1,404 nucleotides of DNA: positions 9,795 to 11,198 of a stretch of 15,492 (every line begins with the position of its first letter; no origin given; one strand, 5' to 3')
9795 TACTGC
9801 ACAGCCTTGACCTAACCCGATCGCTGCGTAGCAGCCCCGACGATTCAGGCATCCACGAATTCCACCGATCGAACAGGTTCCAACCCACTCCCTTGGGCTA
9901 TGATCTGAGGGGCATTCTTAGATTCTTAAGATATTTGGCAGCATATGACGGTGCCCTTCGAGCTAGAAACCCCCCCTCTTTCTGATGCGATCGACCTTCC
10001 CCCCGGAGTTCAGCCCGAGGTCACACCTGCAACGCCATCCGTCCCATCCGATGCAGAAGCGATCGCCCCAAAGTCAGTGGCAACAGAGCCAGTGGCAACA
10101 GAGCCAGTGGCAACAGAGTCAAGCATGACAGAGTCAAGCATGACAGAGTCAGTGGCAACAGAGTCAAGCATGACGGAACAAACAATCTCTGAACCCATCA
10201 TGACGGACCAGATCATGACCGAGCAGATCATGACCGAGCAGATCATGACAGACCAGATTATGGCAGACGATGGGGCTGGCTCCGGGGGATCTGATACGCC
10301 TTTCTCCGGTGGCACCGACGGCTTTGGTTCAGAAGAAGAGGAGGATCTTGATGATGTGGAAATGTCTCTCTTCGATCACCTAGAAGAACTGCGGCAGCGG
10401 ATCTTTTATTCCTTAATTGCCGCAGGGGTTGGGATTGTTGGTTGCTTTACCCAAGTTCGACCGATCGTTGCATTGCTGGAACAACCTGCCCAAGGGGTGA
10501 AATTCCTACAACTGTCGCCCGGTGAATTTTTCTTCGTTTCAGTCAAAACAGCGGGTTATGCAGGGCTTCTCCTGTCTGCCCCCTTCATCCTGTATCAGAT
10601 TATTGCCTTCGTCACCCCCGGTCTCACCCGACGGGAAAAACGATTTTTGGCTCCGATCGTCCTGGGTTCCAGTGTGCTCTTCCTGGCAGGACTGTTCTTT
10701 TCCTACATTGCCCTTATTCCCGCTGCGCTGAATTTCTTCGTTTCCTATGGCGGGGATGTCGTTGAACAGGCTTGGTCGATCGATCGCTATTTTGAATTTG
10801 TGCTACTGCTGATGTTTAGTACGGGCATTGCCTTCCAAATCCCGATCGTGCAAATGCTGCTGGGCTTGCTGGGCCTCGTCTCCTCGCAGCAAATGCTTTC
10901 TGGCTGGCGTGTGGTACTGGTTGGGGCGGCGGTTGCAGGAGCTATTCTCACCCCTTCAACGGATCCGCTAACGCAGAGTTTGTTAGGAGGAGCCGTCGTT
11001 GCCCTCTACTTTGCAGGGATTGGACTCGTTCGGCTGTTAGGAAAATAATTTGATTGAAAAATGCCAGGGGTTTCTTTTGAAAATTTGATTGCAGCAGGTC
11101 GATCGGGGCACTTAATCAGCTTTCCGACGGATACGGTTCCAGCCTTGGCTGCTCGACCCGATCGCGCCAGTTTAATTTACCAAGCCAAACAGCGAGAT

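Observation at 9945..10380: TatC carries an N-terminal extension made of thirteen 15-bp tandem repeats (VATEP / SMTES / IMTEQ pentapeptides)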

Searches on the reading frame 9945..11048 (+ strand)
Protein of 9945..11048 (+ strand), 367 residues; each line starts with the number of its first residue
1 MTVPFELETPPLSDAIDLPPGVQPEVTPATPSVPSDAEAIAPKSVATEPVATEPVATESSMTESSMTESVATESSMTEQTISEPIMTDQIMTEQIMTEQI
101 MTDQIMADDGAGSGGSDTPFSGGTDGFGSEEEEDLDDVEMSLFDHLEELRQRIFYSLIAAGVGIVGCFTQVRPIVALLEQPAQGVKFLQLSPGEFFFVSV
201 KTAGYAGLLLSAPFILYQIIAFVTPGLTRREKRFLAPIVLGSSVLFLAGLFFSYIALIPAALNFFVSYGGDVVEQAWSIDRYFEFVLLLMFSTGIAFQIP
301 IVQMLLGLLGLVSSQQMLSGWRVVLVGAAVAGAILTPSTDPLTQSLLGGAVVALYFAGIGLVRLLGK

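Call 7: search_protein_families(library=pfam, proteins=[window:9945-11048:+])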
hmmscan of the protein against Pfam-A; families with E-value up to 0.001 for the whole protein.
window:9945-11048:+ (367 aa): 1 family
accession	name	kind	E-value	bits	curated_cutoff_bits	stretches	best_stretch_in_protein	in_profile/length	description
PF00902.23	TatC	-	1.2e-64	218.4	25.1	1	144-347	1-205/208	Sec-independent protein translocase protein (TatC)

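Call 9: find_homologous_proteins(query=window:9945-11045:+)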
Query window:9945-11045:+ (367 aa): 4795 proteins with E <= 0.001 among 8000 candidates; the best 120 are listed.
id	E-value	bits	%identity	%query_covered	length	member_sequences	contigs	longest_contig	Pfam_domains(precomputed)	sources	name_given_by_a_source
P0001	7.3e-135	468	100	62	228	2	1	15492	PF00902.24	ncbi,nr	ncbi:MAG: twin-arginine translocase subunit TatC [Synechococcales bacterium]|nr:twin-arginine transl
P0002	5.5e-126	439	87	63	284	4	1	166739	PF00902.24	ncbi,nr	ncbi:MAG: twin arginine-targeting protein translocase TatC [Alkalinema sp. CACIAM 70d]|nr:MAG: twin 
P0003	9.9e-124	431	85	63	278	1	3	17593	PF00902.24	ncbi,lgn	-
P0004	2.0e-123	430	85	65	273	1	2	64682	PF00902.24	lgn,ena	-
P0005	6.1e-123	429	85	62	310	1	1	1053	PF00902.24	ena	-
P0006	8.1e-123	428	83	65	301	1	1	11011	PF00902.24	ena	-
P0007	8.8e-123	428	83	65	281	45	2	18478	PF00902.24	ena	-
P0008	3.2e-122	426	79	69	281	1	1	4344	PF00902.24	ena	-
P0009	3.4e-122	426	83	65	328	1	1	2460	PF00902.24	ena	-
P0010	4.9e-122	426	83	63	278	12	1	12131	PF00902.24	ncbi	-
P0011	1.8e-121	424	81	65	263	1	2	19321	PF00902.24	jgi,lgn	jgi:sec-independent protein translocase protein TatC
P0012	1.8e-121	424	83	63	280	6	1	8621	PF00902.24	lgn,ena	-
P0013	2.5e-121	423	83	63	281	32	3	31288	PF00902.24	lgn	-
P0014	2.7e-121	423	85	63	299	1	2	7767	PF00902.24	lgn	-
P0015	1.4e-120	421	83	63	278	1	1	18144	PF00902.24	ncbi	-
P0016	1.5e-120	421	83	63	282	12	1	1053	PF00902.24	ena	-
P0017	2.6e-120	420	81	65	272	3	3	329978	PF00902.24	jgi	jgi:sec-independent protein translocase protein TatC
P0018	3.4e-120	420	83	62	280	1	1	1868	PF00902.24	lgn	-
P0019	3.8e-120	420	85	63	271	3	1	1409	PF00902.24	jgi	jgi:sec-independent protein translocase protein TatC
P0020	5.1e-120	419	84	63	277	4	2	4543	PF00902.24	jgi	jgi:sec-independent protein translocase protein TatC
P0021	9.1e-120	418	73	75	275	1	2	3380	PF00902.24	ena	-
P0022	1.6e-119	417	74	73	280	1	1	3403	PF00902.24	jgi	jgi:sec-independent protein translocase protein TatC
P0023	1.7e-119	417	82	62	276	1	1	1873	PF00902.24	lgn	-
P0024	1.8e-119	417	73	75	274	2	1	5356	PF00902.24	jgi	jgi:sec-independent protein translocase protein TatC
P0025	2.4e-119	417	82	62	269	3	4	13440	PF00902.24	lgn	-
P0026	2.9e-119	417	73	74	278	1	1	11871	PF00902.24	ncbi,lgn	-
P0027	3.0e-119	417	82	64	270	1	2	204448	PF00902.24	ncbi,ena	-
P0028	6.2e-119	416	82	63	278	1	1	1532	PF00902.24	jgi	jgi:sec-independent protein translocase protein TatC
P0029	6.3e-119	416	81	65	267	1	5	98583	PF00902.24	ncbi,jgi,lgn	ncbi:MAG: hypothetical protein RLZZ511_3410 [Cyanobacteriota bacterium]|jgi:sec-independent protein 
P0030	6.8e-119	415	77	68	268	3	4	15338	PF00902.24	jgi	jgi:sec-independent protein translocase protein TatC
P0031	8.6e-119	415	81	63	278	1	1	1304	PF00902.24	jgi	jgi:sec-independent protein translocase protein TatC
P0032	8.6e-119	415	82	64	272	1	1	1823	PF00902.24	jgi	jgi:sec-independent protein translocase protein TatC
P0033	1.6e-118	414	78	65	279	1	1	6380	PF00902.24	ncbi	ncbi:MAG TPA: twin-arginine translocase subunit TatC [Allocoleopsis sp.]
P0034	1.7e-118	414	77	68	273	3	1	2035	PF00902.24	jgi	jgi:sec-independent protein translocase protein TatC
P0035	2.0e-118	414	81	63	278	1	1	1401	PF00902.24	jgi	jgi:sec-independent protein translocase protein TatC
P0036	2.4e-118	414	79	65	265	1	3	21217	PF00902.24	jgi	jgi:sec-independent protein translocase protein TatC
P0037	2.6e-118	414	76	67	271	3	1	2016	PF00902.24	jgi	jgi:sec-independent protein translocase protein TatC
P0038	3.7e-118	413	80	62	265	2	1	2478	PF00902.24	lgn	-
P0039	3.8e-118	413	79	64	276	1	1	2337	PF00902.24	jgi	jgi:sec-independent protein translocase protein TatC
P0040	4.0e-118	413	82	64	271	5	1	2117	PF00902.24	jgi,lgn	jgi:sec-independent protein translocase protein TatC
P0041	6.3e-118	412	80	65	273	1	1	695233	PF00902.24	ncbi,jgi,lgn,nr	ncbi:MAG: twin-arginine translocase subunit TatC [Scytolyngbya sp. HA4215-MV1]|jgi:sec-independent p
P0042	9.4e-118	412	81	62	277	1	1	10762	PF00902.24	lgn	-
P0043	9.5e-118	412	78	63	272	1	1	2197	PF00902.24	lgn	-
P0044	1.3e-117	411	82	62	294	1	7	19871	PF00902.24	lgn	-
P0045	1.4e-117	411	82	62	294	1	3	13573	PF00902.24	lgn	-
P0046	1.5e-117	411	78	64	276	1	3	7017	PF00902.24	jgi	jgi:sec-independent protein translocase protein TatC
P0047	1.6e-117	411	79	62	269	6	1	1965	PF00902.24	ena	-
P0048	1.7e-117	411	78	65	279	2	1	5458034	PF00902.24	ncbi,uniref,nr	uniref:twin-arginine translocase subunit TatC n=1 Tax=Trichocoleus desertorum TaxID=1481672 RepID=UP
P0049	1.8e-117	411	80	63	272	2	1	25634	PF00902.24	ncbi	-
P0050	1.8e-117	411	78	65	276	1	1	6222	PF00902.24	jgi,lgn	jgi:sec-independent protein translocase protein TatC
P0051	1.9e-117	411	81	62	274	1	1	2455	PF00902.24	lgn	-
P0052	2.3e-117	410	79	65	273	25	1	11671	PF00902.24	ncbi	-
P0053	2.4e-117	410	81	63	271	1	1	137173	PF00902.24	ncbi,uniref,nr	ncbi:twin-arginine translocase subunit TatC [filamentous cyanobacterium LEGE 11480]|uniref:Sec-indep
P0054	3.7e-117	410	70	74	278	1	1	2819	PF00902.24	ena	-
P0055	4.2e-117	410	78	65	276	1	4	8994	PF00902.24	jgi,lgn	jgi:sec-independent protein translocase protein TatC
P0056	4.4e-117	409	81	62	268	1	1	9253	PF00902.24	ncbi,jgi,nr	ncbi:MAG TPA: twin-arginine translocase subunit TatC [Leptolyngbya sp.]|jgi:sec-independent protein 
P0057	4.5e-117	409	80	63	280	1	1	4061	PF00902.24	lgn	-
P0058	4.8e-117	409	80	63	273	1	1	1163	PF00902.24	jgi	jgi:sec-independent protein translocase protein TatC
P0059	5.1e-117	409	77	65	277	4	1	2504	PF00902.24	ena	-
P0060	5.2e-117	409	73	71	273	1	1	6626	PF00902.24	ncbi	ncbi:MAG: twin-arginine translocase subunit TatC [Kovacikia sp.]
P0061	5.2e-117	409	77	65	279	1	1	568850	PF00902.24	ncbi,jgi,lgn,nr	ncbi:MAG: twin-arginine translocase subunit TatC [Trichocoleus desertorum ATA4-8-CV12]|jgi:sec-indep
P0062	5.6e-117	409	78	64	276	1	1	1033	PF00902.24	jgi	jgi:sec-independent protein translocase protein TatC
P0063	6.7e-117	409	79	65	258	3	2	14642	PF00902.24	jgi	jgi:sec-independent protein translocase protein TatC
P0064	7.8e-117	409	72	75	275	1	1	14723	PF00902.24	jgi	jgi:sec-independent protein translocase protein TatC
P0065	8.4e-117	409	81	63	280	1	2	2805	PF00902.24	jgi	jgi:sec-independent protein translocase protein TatC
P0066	9.0e-117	408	79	65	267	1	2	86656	PF00902.24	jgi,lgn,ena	jgi:sec-independent protein translocase protein TatC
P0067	1.1e-116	408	79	63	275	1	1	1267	PF00902.24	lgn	-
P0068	1.1e-116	408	79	62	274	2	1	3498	PF00902.24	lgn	-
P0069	1.2e-116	408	81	62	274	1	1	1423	PF00902.24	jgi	jgi:sec-independent protein translocase protein TatC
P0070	1.3e-116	408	80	63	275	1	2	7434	PF00902.24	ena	-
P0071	1.6e-116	408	78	65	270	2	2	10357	PF00902.24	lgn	-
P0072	1.6e-116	408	77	65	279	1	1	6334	PF00902.24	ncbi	-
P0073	1.8e-116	407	74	68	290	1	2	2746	PF00902.24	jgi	jgi:sec-independent protein translocase protein TatC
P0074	1.9e-116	407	77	68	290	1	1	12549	PF00902.24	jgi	jgi:sec-independent protein translocase protein TatC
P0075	1.9e-116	407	79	63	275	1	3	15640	PF00902.24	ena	-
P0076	1.9e-116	407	79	62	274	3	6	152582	PF00902.24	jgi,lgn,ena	jgi:sec-independent protein translocase protein TatC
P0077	1.9e-116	407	81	63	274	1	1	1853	PF00902.24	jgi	jgi:sec-independent protein translocase protein TatC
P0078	2.2e-116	407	74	71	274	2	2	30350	PF00902.24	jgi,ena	jgi:sec-independent protein translocase protein TatC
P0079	2.3e-116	407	79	63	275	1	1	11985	PF00902.24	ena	-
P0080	2.5e-116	407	79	63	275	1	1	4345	PF00902.24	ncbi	-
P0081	3.4e-116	407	75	68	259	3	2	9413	PF00902.24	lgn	-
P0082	3.4e-116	407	76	65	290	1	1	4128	PF00902.24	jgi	jgi:sec-independent protein translocase protein TatC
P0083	3.4e-116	407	79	63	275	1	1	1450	PF00902.24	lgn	-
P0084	3.6e-116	406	78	65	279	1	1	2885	PF00902.24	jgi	jgi:sec-independent protein translocase protein TatC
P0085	3.6e-116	406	72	71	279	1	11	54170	PF00902.24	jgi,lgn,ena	jgi:sec-independent protein translocase protein TatC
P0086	4.0e-116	406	75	69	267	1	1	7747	PF00902.24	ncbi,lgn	-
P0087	4.3e-116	406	81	62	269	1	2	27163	PF00902.24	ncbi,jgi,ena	ncbi:MAG TPA: twin-arginine translocase subunit TatC [Microcoleaceae cyanobacterium]|jgi:sec-indepen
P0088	4.5e-116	406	80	62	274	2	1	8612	PF00902.24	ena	-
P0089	4.8e-116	406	79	65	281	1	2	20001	PF00902.24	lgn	-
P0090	5.3e-116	406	76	65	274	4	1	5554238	PF00902.24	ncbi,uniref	ncbi:twin-arginine translocase subunit TatC [Leptothermofonsia sp. ETS-13]|uniref:twin-arginine tran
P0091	5.6e-116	406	76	65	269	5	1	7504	PF00902.24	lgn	-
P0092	6.0e-116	406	76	65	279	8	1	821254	PF00902.24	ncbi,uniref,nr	ncbi:twin-arginine translocase subunit TatC [Trichocoleus desertorum]|uniref:twin-arginine transloca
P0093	6.8e-116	406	78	65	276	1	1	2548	PF00902.24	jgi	jgi:sec-independent protein translocase protein TatC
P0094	7.0e-116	405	79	65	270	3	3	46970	PF00902.24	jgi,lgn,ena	jgi:sec-independent protein translocase protein TatC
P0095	7.2e-116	405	77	65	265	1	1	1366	PF00902.24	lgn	-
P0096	1.1e-115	405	71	72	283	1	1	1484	PF00902.24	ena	-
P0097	1.1e-115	405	77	65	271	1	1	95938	PF00902.24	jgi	jgi:sec-independent protein translocase protein TatC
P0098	1.2e-115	405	77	62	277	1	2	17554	PF00902.24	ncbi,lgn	-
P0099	1.4e-115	404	76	65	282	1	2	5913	PF00902.24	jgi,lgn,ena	jgi:sec-independent protein translocase protein TatC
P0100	1.6e-115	404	79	65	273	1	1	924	PF00902.24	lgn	-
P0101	1.9e-115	404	74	68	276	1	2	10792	PF00902.24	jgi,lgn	-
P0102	2.0e-115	404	73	70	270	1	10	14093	PF00902.24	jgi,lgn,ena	jgi:sec-independent protein translocase protein TatC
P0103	2.1e-115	404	74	65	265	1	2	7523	PF00902.24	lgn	-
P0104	2.3e-115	404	78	65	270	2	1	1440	PF00902.24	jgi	jgi:sec-independent protein translocase protein TatC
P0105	2.3e-115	404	78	65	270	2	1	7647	PF00902.24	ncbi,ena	-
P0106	2.6e-115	404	77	65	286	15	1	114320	PF00902.24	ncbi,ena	-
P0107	2.7e-115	404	79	63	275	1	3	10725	PF00902.24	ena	-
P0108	2.9e-115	403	79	63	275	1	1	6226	PF00902.24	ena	-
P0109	3.2e-115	403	80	65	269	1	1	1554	PF00902.24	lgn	-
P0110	3.2e-115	403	81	63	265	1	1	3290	PF00902.24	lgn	-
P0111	3.3e-115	403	79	63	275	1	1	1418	PF00902.24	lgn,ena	-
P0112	3.3e-115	403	78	65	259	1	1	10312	PF00902.24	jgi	jgi:sec-independent protein translocase protein TatC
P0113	3.3e-115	403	77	65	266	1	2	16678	PF00902.24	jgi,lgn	jgi:sec-independent protein translocase protein TatC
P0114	3.8e-115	403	78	65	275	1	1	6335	PF00902.24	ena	-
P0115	4.0e-115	403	77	65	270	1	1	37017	PF00902.24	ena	-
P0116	4.3e-115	403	80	63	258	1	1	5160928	PF00902.24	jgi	jgi:sec-independent protein translocase protein TatC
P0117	4.3e-115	403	80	65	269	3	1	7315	PF00902.24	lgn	-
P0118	5.6e-115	403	77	62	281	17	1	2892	PF00902.24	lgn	-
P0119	6.6e-115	402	76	67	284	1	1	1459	PF00902.24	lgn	-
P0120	7.5e-115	402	79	63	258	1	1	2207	PF00902.24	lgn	-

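Call 20: find_encoding_contigs(protein=P0002, flank=6000, max_places=2)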
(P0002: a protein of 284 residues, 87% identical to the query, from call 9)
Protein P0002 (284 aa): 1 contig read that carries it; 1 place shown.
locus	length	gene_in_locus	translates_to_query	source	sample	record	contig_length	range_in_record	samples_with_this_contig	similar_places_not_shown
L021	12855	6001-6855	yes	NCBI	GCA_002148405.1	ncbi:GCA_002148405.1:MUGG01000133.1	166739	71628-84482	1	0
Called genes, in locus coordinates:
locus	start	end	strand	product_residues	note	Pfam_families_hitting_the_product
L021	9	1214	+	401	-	PF01135:PCMT (weak), PF01728:FtsJ (weak), PF13489:Methyltransf_23 (weak), PF01209:Ubie_methyltran (weak), PF13847:Methyltransf_31, PF13649:Methyltransf_25, PF13847:Methyltransf_31, PF08241:Methyltransf_11, +2 more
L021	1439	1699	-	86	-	-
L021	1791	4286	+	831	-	PF00343:Phosphorylase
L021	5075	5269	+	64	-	PF10929:DUF2811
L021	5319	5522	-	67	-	PF11165:DUF2949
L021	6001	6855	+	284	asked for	PF00902:TatC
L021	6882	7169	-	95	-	PF05016:ParE_toxin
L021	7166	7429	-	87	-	PF03693:ParD_antitoxin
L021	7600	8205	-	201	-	-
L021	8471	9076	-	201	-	PF03653:UPF0093, PF05425:CopD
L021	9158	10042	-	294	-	PF17773:UPF0176_N, PF00581:Rhodanese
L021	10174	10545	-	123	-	PF00436:SSB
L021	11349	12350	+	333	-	PF00022:Actin (weak), PF06723:MreB_Mbl, PF11104:PilM_2 (faint), PF00012:HSP70, PF14450:FtsA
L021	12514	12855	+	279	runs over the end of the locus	PF04085:MreC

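Call 21: find_encoding_contigs(protein=P0004, flank=6000, max_places=2)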
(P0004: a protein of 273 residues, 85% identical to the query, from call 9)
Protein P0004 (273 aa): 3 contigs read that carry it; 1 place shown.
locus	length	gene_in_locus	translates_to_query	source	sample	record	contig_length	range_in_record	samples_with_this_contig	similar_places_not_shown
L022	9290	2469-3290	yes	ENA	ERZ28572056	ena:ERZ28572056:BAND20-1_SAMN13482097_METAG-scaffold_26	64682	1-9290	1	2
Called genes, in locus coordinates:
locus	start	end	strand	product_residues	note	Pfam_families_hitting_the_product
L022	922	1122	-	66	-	PF11165:DUF2949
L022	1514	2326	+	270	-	-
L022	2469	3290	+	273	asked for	PF00902:TatC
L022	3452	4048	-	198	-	PF03653:UPF0093, PF05425:CopD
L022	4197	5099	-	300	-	PF17773:UPF0176_N, PF00581:Rhodanese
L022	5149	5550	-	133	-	-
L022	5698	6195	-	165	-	PF02537:CRCB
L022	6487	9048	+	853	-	PF00483:NTP_transferase, PF12804:NTP_transf_3 (weak), PF00132:Hexapep (weak), PF25084:LbH_EIF2B, PF25087:GMPPB_C, PF02878:PGM_PMM_I, PF02879:PGM_PMM_II, PF02880:PGM_PMM_III (weak), +1 more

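Call 42: predict_structure(alignment_id=A2)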
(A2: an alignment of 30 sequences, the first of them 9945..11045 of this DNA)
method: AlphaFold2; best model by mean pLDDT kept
length: 367 residues; sequences in the alignment: 30
mean_pLDDT: 67.8   pTM: 0.52
mean pLDDT of the five models: 67.8, 64.3, 63.4, 63.1, 62.5
residues with pLDDT >= 90: 10; 70-90: 188; 50-70: 78; < 50: 91
segments of 3 or more residues with pLDDT < 50: 1-4, 6-8, 10-19, 21-24, 26-33, 35-44, 46-49, 51-54, 56-63, 67-69, 71-73, 75-86, 109-111, 113-116, 120-126
pLDDT, mean of each block of 10 residues (from residue 1): 47 46 48 46 46 44 45 42 48 56 50 48 47 60 83 88 88 75 61 83 85 87 83 89 84 81 75 65 76 76 86 85 82 68 78 84 82
secondary structure, 60 per line:
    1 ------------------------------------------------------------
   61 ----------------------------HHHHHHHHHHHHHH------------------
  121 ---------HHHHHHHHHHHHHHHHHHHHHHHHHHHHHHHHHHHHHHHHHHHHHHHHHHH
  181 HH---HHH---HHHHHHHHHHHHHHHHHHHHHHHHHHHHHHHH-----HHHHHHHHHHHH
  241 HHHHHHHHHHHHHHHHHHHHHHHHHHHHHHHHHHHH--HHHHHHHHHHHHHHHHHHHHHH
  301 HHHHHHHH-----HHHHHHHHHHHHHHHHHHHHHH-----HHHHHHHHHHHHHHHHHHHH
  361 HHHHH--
elements in order: H89-102 H130-182 H192-223 H229-276 H279-308 H314-335 H341-365

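Call 43: search_protein_representatives(protein=window:9945-11045:+)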
Query: 367 residues. Proteins with E-value up to 0.001 (for the whole library): 11634; up to 1e-10: 6404; up to 1e-30: 288. The best 150 are listed.
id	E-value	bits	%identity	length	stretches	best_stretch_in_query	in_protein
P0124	2.3e-108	379.1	73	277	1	130-367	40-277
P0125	2.3e-103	362.6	73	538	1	133-366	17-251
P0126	5.2e-102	358.2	74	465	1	133-367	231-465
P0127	8.7e-95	334.5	67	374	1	135-367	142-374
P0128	9.1e-90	318.0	63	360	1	133-367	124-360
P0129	1.0e-88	314.5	60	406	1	117-365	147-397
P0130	1.6e-88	313.9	63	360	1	130-365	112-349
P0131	1.2e-86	307.7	49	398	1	20-365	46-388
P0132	1.2e-85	304.4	63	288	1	135-365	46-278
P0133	2.2e-85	303.5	59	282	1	129-365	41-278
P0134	6.6e-84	298.7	58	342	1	130-365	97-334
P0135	1.3e-82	294.5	57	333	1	116-365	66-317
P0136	2.2e-82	293.7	60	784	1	131-364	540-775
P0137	6.1e-82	292.2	59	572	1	131-363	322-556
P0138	1.8e-80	287.4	57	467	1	130-365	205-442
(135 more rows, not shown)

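Call 45: list_cluster_members(proteins=[P0001, window:9945-11045:+])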
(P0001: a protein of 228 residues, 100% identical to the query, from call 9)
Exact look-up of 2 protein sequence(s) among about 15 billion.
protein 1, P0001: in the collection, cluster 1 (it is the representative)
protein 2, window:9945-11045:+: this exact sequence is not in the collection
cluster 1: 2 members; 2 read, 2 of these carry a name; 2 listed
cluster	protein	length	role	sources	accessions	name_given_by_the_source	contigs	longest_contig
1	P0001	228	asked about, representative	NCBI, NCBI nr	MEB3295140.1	MAG: twin-arginine translocase subunit TatC [Synechococcales bacterium] | twin-arginine translocase subunit TatC [Synechococcales bacterium]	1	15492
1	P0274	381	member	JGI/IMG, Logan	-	sec-independent protein translocase protein TatC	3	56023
